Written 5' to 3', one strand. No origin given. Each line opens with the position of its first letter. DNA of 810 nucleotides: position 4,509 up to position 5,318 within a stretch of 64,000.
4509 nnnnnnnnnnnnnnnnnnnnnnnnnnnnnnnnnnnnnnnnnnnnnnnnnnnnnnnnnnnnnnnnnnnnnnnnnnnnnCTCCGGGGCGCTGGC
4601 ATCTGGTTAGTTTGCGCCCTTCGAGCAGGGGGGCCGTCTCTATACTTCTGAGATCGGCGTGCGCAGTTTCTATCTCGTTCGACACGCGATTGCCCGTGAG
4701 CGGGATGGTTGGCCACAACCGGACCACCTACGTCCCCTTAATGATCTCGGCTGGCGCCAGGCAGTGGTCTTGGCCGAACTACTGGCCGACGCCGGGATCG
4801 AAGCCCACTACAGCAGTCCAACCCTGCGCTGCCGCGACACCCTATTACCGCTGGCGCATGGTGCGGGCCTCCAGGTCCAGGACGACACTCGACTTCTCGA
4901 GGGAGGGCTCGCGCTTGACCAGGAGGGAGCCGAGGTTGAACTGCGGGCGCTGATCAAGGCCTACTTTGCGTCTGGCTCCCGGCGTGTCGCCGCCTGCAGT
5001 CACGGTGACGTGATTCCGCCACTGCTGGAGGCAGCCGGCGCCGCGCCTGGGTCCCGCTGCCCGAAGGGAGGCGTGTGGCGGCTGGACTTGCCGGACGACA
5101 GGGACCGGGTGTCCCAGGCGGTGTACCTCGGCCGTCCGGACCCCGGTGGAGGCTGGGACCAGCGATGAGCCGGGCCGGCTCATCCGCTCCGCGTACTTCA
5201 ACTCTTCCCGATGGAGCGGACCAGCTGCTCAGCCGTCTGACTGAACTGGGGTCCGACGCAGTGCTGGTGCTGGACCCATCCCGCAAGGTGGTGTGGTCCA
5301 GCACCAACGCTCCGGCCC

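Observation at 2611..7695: Polyphosphate plus phosphate-signalling supercluster: CHAD protein, Ppx/GppA, SixA-like phosphatase translationally coupled to a PhoR-like kinase, then PhoU and the cognate regulator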

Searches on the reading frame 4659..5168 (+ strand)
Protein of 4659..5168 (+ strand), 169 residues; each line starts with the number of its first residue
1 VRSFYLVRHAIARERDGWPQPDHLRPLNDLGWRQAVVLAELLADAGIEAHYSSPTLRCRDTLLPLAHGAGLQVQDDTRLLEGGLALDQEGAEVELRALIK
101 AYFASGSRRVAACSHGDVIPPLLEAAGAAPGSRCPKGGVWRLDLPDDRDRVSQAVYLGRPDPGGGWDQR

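Call 5: search_protein_families(library=pfam, proteins=[window:4659-5168:+], max_evalue=0.01)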
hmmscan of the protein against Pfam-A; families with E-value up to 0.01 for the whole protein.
window:4659-5168:+ (169 aa): 1 family
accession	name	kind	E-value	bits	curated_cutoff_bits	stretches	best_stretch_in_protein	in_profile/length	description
PF00300.27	His_Phos_1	-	1.1e-14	55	21.7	1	4-82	1-80/194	Histidine phosphatase superfamily (branch 1)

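Call 6: search_protein_families(library=ncbifam, proteins=[window:4659-5168:+], max_evalue=0.01)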
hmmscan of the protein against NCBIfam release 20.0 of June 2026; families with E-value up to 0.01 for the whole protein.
window:4659-5168:+ (169 aa): 7 families
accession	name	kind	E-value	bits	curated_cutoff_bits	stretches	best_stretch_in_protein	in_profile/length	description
NF052459.1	OxoGTPPhMutT1Mycb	equivalog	1.1e-14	54.3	475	1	3-158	134-287/292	8-oxo-(d)GTP phosphatase MutT1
TIGR03848.1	MSMEG_4193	subfamily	7.8e-09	35.2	203.85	1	27-82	27-82/204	MSMEG_4193 family putative phosphomutase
TIGR03162.1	ribazole_cobC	equivalog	9.8e-06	25.1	162.9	1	5-81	2-78/176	alpha-ribazole phosphatase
NF038349.1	dPGM_arch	equivalog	8.7e-05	22.5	225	1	26-85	25-84/194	2,3-diphosphoglycerate-dependent phosphoglycerate mutase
NF005567.0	PRK07238.1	equivalog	0.00015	21.2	326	1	26-81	203-259/378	bifunctional RNase H/acid phosphatase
TIGR00249.1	sixA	equivalog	0.00023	21.1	74.5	1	4-68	3-66/154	phosphohistidine phosphatase SixA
NF045917.1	PhserinePhPspA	equivalog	0.00055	19.7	350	1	4-81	4-82/211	phosphoserine phosphatase PspA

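Call 7: find_homologous_proteins(query=window:4659-5168:+)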
Query window:4659-5168:+ (169 aa): 368 proteins with E <= 0.001 among 927 candidates; the best 120 are listed.
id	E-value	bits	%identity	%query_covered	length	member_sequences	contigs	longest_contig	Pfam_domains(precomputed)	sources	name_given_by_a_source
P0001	3.2e-98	345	88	100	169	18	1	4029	PF00300.28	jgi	-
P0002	8.3e-98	344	89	100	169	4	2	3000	PF00300.28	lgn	-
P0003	1.2e-95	337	86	100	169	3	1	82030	PF00300.28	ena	-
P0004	1.5e-94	333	86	100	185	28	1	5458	PF00300.28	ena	-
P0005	3.3e-94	332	86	100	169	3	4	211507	PF00300.28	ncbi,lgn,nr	ncbi:MAG TPA: phosphoglycerate mutase family protein [Candidatus Dormibacteraeota bacterium]|nr:phos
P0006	2.4e-92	326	84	100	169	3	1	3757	PF00300.28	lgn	-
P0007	2.2e-91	323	82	100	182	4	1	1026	PF00300.28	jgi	jgi:phosphohistidine phosphatase SixA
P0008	3.2e-91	322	84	100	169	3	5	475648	PF00300.28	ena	-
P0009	1.9e-90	320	83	100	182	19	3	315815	PF00300.28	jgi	jgi:phosphohistidine phosphatase SixA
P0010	1.5e-83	297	78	100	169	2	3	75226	PF00300.28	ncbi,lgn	ncbi:MAG: SixA phosphatase family protein [Candidatus Dormibacteria bacterium]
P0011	3.7e-83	296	76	100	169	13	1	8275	PF00300.28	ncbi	ncbi:MAG: phosphoglycerate mutase family protein [Candidatus Dormibacteria bacterium]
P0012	6.2e-82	292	76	100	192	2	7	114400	PF00300.28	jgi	jgi:8-oxo-dGTP diphosphatase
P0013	2.0e-81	290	78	100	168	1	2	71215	PF00300.28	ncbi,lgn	ncbi:MAG: phosphoglycerate mutase family protein [Candidatus Dormiibacterota bacterium]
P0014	2.5e-81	290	76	100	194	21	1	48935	PF00300.28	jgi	-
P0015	6.9e-81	288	77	100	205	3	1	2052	PF00300.28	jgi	jgi:phosphohistidine phosphatase SixA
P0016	1.2e-79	284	77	100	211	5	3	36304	PF00300.28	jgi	jgi:phosphohistidine phosphatase SixA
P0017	1.4e-79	284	76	100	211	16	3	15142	PF00300.28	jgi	jgi:phosphohistidine phosphatase SixA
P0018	2.7e-76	274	72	100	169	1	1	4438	PF00300.28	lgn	-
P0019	3.2e-72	260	70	100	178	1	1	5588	PF00300.28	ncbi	-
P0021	4.8e-68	247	75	89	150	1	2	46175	PF00300.28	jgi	jgi:8-oxo-dGTP diphosphatase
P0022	5.1e-65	237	66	100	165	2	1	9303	PF00300.28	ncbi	ncbi:MAG: SixA phosphatase family protein [Candidatus Dormibacteria bacterium]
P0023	6.0e-65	237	67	100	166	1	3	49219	PF00300.28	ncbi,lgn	ncbi:MAG: SixA phosphatase family protein [Candidatus Dormibacteria bacterium]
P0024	4.3e-50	188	54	96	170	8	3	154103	PF00300.28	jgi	jgi:8-oxo-dGTP diphosphatase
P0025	2.2e-48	183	53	96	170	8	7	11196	PF00300.28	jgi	jgi:broad specificity phosphatase PhoE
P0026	3.7e-46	175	51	100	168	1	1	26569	PF00300.28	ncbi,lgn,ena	-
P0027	8.2e-46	174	51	100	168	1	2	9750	PF00300.28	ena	-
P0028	8.6e-45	171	48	100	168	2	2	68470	PF00300.28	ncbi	ncbi:MAG: SixA phosphatase family protein [Candidatus Dormibacteria bacterium]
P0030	8.0e-44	168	48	100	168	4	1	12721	PF00300.28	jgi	-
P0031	2.7e-43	166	50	90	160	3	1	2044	PF00300.28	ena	-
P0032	5.5e-43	165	48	100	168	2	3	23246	PF00300.28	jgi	-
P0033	1.3e-42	164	48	100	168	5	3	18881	PF00300.28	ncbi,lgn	-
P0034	5.3e-41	159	53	93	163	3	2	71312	PF00300.28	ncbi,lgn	-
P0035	1.0e-36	145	46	99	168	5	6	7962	PF00300.28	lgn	-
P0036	2.7e-35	140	49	95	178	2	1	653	PF00300.28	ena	-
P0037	1.2e-34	138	46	95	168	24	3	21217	PF00300.28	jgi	jgi:phosphohistidine phosphatase SixA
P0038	3.3e-33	133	47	85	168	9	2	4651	PF00300.28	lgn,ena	-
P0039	5.2e-33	133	44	95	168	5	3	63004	PF00300.28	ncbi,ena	-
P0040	1.1e-32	131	45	95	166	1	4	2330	PF00300.28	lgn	-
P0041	2.2e-29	121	47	96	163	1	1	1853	PF00300.28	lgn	-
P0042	4.3e-24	103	43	92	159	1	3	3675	PF00300.28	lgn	-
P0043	2.5e-22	98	44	96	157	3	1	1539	PF00300.28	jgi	jgi:phosphohistidine phosphatase SixA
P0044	1.6e-21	95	44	94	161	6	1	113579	PF00300.28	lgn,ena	-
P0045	2.3e-21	95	42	93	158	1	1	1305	PF00300.28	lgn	-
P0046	3.6e-21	94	39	92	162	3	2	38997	PF00300.28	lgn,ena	-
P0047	4.3e-21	94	45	83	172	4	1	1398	PF00300.28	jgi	-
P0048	4.6e-21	94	42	93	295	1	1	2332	PF00293.35,PF00300.28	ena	-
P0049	7.0e-21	93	42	95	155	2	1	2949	PF00300.28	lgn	-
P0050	1.2e-20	92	41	93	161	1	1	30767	PF00300.28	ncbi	ncbi:MAG: SixA phosphatase family protein [Acidimicrobiales bacterium]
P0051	1.7e-20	92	45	95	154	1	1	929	PF00300.28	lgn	-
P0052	5.6e-20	90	41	95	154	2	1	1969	PF00300.28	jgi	jgi:broad specificity phosphatase PhoE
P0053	8.0e-20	90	44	93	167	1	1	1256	PF00300.28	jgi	jgi:broad specificity phosphatase PhoE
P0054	9.3e-20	89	38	95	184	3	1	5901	PF00300.28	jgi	jgi:8-oxo-dGTP diphosphatase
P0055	1.2e-19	89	41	86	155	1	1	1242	PF00300.28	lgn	-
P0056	1.3e-19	89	40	93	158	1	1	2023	PF00300.28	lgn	-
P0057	1.3e-19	89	40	93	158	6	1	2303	PF00300.28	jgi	jgi:broad specificity phosphatase PhoE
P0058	3.5e-19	87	41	94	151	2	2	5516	PF00300.28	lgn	-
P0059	4.1e-19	87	41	95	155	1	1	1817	PF00300.28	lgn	-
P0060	4.7e-19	87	40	93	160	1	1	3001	PF00300.28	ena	-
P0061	6.1e-19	87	39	93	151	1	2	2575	PF00300.28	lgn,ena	-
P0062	7.3e-19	86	40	94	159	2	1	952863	PF00300.28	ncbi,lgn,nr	ncbi:MAG TPA: phosphoglycerate mutase family protein [Candidatus Dormibacteraeota bacterium]|nr:phos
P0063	7.9e-19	86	41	93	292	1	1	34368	PF00293.35,PF00300.28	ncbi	-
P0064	1.5e-18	85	39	94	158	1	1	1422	PF00300.28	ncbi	-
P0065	1.6e-18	85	38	93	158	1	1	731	PF00300.28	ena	-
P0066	1.7e-18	85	48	72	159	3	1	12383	PF00300.28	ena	-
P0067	2.0e-18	85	40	93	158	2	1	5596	PF00300.28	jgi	-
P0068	2.3e-18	85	37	95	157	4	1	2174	PF00300.28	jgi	jgi:broad specificity phosphatase PhoE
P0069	2.7e-18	85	43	83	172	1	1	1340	PF00300.28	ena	-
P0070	3.2e-18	84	43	96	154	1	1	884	PF00300.28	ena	-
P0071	3.4e-18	84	40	92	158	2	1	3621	PF00300.28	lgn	-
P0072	3.5e-18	84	41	83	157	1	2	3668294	PF00300.28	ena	-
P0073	3.6e-18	84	41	93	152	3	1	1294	PF00300.28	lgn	-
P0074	3.6e-18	84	46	73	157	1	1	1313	PF00300.28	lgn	-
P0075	3.8e-18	84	41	93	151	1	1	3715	PF00300.28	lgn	-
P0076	4.6e-18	84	41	83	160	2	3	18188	PF00300.28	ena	-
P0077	5.5e-18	84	41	83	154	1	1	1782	PF00300.28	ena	-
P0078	5.9e-18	83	40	93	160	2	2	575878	PF00300.28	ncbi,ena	-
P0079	5.9e-18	83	42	93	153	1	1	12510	PF00300.28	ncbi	-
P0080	6.5e-18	83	41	93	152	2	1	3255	PF00300.28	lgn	-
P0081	7.5e-18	83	43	92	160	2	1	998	PF00300.28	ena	-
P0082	8.6e-18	83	37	95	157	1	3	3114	PF00300.28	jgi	jgi:broad specificity phosphatase PhoE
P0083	1.3e-17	82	40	93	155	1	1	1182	PF00300.28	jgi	jgi:broad specificity phosphatase PhoE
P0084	1.3e-17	82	44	73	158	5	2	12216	PF00300.28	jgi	-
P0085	1.4e-17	82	44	84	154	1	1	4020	PF00300.28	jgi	jgi:broad specificity phosphatase PhoE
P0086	1.4e-17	82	38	83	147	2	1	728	PF00300.28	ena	-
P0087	1.6e-17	82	41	93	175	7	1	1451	PF00300.28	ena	-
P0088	1.6e-17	82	42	94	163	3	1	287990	PF00300.28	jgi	-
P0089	1.7e-17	82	49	74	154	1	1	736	PF00300.28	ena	-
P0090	1.8e-17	82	39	93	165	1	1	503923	PF00300.28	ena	-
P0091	1.9e-17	82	44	72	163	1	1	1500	PF00300.28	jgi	jgi:broad specificity phosphatase PhoE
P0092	2.4e-17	81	47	72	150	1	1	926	PF00300.28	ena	-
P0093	2.4e-17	81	41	82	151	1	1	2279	PF00300.28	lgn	-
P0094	3.0e-17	81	43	80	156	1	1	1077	PF00300.28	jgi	jgi:8-oxo-dGTP diphosphatase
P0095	3.5e-17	81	47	73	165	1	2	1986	PF00300.28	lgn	-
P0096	3.7e-17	81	44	93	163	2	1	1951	PF00300.28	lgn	-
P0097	3.9e-17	81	42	83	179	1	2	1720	PF00300.28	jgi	jgi:8-oxo-dGTP diphosphatase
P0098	5.5e-17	80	38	94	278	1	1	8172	PF00293.35,PF00300.28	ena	-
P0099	5.9e-17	80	45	72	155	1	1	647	PF00300.28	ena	-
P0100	6.8e-17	80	39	93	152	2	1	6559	PF00300.28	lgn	-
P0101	7.6e-17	80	39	93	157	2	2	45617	PF00300.28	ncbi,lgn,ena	-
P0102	8.2e-17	80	41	83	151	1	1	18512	PF00300.28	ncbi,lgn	-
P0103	8.3e-17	80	45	83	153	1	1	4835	PF00300.28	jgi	jgi:8-oxo-dGTP diphosphatase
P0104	8.4e-17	80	46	74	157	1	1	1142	PF00300.28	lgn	-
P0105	8.5e-17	80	38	90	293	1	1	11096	PF00293.35,PF00300.28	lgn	-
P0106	8.7e-17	80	51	73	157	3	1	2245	PF00300.28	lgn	-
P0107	8.9e-17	80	43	73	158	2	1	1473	PF00300.28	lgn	-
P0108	9.2e-17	80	40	93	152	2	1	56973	PF00300.28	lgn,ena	-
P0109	9.4e-17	80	44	73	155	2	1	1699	PF00300.28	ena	-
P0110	1.1e-16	79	39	92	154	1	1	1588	PF00300.28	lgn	-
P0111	1.1e-16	79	38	96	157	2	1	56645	PF00300.28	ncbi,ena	-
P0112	1.2e-16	79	43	85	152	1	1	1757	PF00300.28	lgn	-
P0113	1.3e-16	79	42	86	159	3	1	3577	PF00300.28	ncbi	-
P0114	1.4e-16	79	48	72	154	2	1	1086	PF00300.28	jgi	jgi:8-oxo-dGTP diphosphatase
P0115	1.5e-16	79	41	93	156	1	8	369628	PF00300.28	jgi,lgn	jgi:8-oxo-dGTP diphosphatase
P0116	1.5e-16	79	37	93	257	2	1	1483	PF00293.35,PF00300.28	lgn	-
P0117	1.5e-16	79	39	93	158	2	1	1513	PF00300.28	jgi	jgi:broad specificity phosphatase PhoE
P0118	1.7e-16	79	42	73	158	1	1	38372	PF00300.28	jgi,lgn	-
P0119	1.8e-16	79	42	83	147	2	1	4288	PF00300.28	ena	-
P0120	1.9e-16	79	43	70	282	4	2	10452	PF00293.35,PF00300.28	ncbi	-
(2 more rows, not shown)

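Call 11: find_encoding_contigs(protein=P0010, flank=8000, max_places=2)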
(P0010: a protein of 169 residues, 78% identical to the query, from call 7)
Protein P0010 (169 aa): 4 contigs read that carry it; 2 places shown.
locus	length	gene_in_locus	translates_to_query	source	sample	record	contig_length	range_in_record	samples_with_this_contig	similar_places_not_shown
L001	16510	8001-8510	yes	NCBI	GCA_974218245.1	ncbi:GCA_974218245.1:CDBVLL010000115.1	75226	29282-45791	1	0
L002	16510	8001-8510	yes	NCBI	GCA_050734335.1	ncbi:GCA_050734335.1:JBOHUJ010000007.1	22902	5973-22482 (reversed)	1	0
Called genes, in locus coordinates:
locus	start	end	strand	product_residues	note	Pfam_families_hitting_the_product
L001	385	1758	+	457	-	PF09594:GT87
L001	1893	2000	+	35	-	-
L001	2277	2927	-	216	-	PF11716:MDMPI_N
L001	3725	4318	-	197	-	PF01872:RibD_C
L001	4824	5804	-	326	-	-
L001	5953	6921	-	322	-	PF05235:CHAD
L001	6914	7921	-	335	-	PF02541:Ppx-GppA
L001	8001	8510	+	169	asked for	PF00300:His_Phos_1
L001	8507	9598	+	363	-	PF00512:HisKA, PF02518:HATPase_c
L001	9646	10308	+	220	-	PF01895:PhoU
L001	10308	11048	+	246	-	PF00072:Response_reg, PF00486:Trans_reg_C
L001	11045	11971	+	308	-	PF00005:ABC_tran, PF13304:AAA_21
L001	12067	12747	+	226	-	PF01061:ABC2_membrane, PF12698:ABC2_membrane_3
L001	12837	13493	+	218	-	PF01625:PMSR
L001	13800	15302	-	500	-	PF00083:Sugar_tr, PF07690:MFS_1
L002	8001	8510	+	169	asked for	PF00300:His_Phos_1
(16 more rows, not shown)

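Call 12: find_encoding_contigs(protein=P0024, flank=8000, max_places=2)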
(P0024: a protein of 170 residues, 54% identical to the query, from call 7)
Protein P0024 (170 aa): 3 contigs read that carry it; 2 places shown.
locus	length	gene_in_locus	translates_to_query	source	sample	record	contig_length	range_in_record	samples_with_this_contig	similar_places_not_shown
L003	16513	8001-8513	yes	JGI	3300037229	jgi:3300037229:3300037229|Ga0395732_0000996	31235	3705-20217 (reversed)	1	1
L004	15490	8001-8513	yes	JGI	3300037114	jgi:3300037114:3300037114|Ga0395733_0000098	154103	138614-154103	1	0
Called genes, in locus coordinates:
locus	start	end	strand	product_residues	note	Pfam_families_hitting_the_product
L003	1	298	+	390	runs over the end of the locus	PF01882:DUF58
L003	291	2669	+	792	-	PF01841:Transglut_core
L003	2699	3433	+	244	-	PF23023:Anti-Pycsar_Apyc1, PF00753:Lactamase_B, PF12706:Lactamase_B_2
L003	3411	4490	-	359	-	PF01266:DAO, PF07992:Pyr_redox_2 (faint)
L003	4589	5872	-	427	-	PF06224:AlkZ-like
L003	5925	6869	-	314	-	PF05235:CHAD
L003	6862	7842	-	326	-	PF02541:Ppx-GppA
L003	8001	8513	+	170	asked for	PF00300:His_Phos_1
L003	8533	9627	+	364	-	PF00512:HisKA, PF02518:HATPase_c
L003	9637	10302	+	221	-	PF01895:PhoU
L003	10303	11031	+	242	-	PF00072:Response_reg, PF00486:Trans_reg_C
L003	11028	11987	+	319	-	PF00005:ABC_tran, PF13304:AAA_21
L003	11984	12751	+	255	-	PF01061:ABC2_membrane, PF12698:ABC2_membrane_3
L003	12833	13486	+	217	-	PF01625:PMSR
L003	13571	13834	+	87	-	PF02604:PhdYeFM_antitox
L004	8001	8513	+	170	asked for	PF00300:His_Phos_1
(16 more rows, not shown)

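Call 13: find_encoding_contigs(protein=P0028, flank=8000, max_places=1)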
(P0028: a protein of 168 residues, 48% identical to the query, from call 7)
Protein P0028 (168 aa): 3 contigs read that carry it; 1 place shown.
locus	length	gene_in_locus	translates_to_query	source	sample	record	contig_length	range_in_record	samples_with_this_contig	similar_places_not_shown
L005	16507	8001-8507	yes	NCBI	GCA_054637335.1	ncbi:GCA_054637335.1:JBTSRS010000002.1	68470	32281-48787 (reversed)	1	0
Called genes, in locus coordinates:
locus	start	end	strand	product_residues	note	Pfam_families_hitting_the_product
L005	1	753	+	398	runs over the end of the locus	PF01882:DUF58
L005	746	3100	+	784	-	PF11992:TgpA_N (weak), PF01841:Transglut_core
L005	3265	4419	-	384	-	PF07992:Pyr_redox_2 (weak), PF00070:Pyr_redox (weak), PF00890:FAD_binding_2 (faint), PF01266:DAO, PF03486:HI0933_like (faint), PF13450:NAD_binding_8 (weak)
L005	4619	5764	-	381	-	PF06224:AlkZ-like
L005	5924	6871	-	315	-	PF05235:CHAD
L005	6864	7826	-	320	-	PF02541:Ppx-GppA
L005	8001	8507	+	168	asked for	PF00300:His_Phos_1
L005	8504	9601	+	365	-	PF00512:HisKA, PF02518:HATPase_c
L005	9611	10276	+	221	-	PF01895:PhoU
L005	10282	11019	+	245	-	PF00072:Response_reg, PF00486:Trans_reg_C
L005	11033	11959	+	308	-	PF00005:ABC_tran, PF13304:AAA_21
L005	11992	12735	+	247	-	PF01061:ABC2_membrane, PF12698:ABC2_membrane_3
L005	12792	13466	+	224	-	PF01625:PMSR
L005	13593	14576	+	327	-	PF00248:Aldo_ket_red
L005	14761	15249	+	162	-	PF22811:Zn_ribbon_NrdR, PF03477:ATP-cone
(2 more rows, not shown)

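Call 14: find_encoding_contigs(protein=P0039, flank=8000, max_places=1)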
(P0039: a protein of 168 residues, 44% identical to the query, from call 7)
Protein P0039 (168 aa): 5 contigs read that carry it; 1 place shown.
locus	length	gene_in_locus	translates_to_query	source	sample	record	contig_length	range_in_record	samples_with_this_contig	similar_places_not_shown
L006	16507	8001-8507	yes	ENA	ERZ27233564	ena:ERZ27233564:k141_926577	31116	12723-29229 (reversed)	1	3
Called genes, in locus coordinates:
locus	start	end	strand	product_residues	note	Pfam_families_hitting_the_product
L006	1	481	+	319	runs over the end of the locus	PF20030:bpMoxR (weak), PF00004:AAA (weak), PF07726:AAA_3, PF07728:AAA_5, PF17863:AAA_lid_2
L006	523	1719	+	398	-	PF01882:DUF58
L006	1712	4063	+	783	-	PF11992:TgpA_N (weak), PF01841:Transglut_core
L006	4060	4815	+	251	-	PF23023:Anti-Pycsar_Apyc1, PF00753:Lactamase_B (weak), PF12706:Lactamase_B_2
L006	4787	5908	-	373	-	PF00070:Pyr_redox (faint), PF01266:DAO, PF03486:HI0933_like (faint), PF07992:Pyr_redox_2 (faint), PF12831:FAD_oxidored (weak), PF13450:NAD_binding_8 (weak)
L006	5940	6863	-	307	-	PF05235:CHAD (weak)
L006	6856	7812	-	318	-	PF02541:Ppx-GppA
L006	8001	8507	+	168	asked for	PF00300:His_Phos_1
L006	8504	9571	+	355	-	PF08448:PAS_4 (weak), PF00512:HisKA, PF02518:HATPase_c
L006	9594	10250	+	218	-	PF01895:PhoU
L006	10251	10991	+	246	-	PF00072:Response_reg, PF00486:Trans_reg_C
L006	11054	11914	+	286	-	PF00005:ABC_tran, PF13304:AAA_21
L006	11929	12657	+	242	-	PF01061:ABC2_membrane, PF12698:ABC2_membrane_3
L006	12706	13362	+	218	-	PF01625:PMSR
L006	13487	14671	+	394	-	PF12838:Fer4_7 (faint), PF13237:Fer4_10 (faint), PF13534:Fer4_17 (faint), PF13746:Fer4_18 (faint), PF25160:LdpA_Fe-S-bd (faint), PF00037:Fer4 (faint), PF13183:Fer4_8 (weak), PF17179:Fer4_22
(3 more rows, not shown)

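Call 15: find_encoding_contigs(protein=P0044, flank=8000, max_places=1)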
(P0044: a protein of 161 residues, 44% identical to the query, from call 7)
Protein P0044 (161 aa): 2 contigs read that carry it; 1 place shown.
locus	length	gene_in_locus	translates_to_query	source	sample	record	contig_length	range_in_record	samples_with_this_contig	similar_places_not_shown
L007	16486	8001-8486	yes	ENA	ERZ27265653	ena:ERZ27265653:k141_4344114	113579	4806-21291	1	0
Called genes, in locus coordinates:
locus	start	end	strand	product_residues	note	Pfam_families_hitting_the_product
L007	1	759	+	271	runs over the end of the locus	PF11716:MDMPI_N (weak)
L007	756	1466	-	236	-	PF00687:Ribosomal_L1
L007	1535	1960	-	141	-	PF03946:Ribosomal_L11_N, PF00298:Ribosomal_L11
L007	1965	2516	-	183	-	PF02357:NusG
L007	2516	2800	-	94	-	PF00584:SecE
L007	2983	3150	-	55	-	PF00471:Ribosomal_L33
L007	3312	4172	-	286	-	-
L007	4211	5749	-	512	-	PF02541:Ppx-GppA, PF21447:Ppx-GppA_III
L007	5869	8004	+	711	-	PF13089:PP_kinase_N, PF02503:PP_kinase, PF17941:PP_kinase_C_1, PF13091:PLDc_2 (faint), PF13090:PP_kinase_C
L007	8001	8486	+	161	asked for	PF00300:His_Phos_1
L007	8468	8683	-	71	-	-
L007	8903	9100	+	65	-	-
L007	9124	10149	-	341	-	PF14716:HHH_8, PF02811:PHP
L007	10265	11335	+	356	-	PF01791:DeoC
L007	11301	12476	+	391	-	PF12838:Fer4_7 (faint), PF13183:Fer4_8 (faint), PF13534:Fer4_17 (faint), PF13746:Fer4_18 (faint), PF14697:Fer4_21 (faint), PF25160:LdpA_Fe-S-bd (faint), PF13237:Fer4_10 (faint), PF17179:Fer4_22, +1 more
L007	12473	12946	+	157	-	PF00027:cNMP_binding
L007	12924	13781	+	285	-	PF00175:NAD_binding_1, PF10418:DHODB_Fe-S_bind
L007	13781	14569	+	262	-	PF01058:Oxidored_q6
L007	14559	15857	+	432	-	PF00374:NiFeSe_Hases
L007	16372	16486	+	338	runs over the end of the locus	PF00480:ROK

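Call 16: find_encoding_contigs(protein=P0062, flank=8000, max_places=1)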
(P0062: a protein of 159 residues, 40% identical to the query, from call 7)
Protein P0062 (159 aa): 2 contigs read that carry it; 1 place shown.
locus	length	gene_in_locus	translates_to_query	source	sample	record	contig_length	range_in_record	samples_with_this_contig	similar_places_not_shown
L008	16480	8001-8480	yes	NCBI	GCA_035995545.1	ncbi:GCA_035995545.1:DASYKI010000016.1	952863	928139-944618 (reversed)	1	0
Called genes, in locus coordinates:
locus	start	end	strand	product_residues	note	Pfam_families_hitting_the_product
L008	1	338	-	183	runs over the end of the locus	PF02357:NusG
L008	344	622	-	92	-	PF00584:SecE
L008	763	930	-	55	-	PF00471:Ribosomal_L33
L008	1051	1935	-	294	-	PF03009:GDPD (weak)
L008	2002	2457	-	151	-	-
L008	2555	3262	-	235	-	-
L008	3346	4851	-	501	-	PF02541:Ppx-GppA, PF21447:Ppx-GppA_III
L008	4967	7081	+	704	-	PF13089:PP_kinase_N, PF02503:PP_kinase, PF17941:PP_kinase_C_1, PF13091:PLDc_2 (faint), PF13090:PP_kinase_C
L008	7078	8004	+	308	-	PF05235:CHAD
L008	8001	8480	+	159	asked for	PF00300:His_Phos_1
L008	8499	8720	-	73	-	-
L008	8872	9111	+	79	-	-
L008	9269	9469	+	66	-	-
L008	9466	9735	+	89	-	-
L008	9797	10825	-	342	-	PF14716:HHH_8, PF02811:PHP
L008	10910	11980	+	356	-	PF01791:DeoC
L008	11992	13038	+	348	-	PF00480:ROK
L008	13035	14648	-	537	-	PF01011:PQQ, PF13360:PQQ_2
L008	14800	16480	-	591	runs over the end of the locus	PF00990:GGDEF, PF00563:EAL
